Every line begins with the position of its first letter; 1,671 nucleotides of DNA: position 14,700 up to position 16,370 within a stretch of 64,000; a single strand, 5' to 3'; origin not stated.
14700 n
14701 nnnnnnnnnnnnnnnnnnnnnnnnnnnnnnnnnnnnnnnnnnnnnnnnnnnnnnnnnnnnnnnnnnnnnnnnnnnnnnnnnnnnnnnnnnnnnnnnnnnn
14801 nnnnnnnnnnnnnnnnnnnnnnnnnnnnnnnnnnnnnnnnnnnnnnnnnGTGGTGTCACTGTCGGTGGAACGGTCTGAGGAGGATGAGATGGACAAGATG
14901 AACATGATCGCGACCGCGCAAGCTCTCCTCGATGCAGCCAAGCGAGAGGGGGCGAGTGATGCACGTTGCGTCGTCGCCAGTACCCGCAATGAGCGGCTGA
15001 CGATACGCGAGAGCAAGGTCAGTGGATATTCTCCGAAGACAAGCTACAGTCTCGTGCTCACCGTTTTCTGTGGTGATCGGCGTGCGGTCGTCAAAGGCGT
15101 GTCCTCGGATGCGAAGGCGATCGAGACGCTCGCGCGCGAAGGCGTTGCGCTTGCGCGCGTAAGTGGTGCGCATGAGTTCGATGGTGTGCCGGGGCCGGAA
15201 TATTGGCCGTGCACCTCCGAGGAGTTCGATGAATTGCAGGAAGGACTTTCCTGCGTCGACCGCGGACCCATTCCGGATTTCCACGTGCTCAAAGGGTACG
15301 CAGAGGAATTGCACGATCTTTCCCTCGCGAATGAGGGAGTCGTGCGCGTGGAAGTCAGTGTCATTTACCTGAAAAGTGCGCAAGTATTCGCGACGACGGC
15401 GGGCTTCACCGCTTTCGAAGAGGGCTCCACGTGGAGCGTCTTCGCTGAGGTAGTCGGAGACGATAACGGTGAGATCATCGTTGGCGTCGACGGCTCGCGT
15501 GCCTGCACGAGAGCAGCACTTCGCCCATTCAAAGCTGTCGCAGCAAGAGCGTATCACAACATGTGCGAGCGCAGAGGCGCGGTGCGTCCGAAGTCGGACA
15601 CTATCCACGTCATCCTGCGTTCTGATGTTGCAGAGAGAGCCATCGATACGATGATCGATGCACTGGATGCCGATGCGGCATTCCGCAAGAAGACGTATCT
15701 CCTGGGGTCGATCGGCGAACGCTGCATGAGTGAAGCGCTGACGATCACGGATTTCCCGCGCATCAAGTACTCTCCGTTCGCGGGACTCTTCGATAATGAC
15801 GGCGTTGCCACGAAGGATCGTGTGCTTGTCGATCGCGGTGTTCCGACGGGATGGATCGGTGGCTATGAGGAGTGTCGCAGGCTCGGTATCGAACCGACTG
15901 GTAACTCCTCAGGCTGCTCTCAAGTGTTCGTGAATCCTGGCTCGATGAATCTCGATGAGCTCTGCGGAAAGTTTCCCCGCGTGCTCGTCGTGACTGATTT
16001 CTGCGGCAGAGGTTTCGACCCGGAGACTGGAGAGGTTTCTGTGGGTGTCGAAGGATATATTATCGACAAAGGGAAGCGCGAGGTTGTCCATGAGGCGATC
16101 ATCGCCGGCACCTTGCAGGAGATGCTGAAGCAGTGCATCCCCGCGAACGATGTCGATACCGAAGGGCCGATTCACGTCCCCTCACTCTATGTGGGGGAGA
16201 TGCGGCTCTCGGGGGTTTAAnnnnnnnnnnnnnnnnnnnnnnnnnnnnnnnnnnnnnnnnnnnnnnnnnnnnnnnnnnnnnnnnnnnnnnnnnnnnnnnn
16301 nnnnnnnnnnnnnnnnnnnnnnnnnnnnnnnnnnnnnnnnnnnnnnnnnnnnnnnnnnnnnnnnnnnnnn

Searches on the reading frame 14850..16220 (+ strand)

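Call 52: search_protein_families(library=pfam, proteins=[window:14850-16220:+], max_evalue=0.001)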
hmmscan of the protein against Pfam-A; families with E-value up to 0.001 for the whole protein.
window:14850-16220:+ (456 aa): 2 families
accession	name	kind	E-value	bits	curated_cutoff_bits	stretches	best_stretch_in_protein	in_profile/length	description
PF19289.4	PmbA_TldD_3rd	-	1.1e-41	142.9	22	1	250-455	2-220/220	PmbA/TldA metallopeptidase C-terminal domain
PF01523.21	PmbA_TldD_1st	-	0.00066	20.2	20.9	0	41-102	4-65/65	PmbA/TldA metallopeptidase domain 1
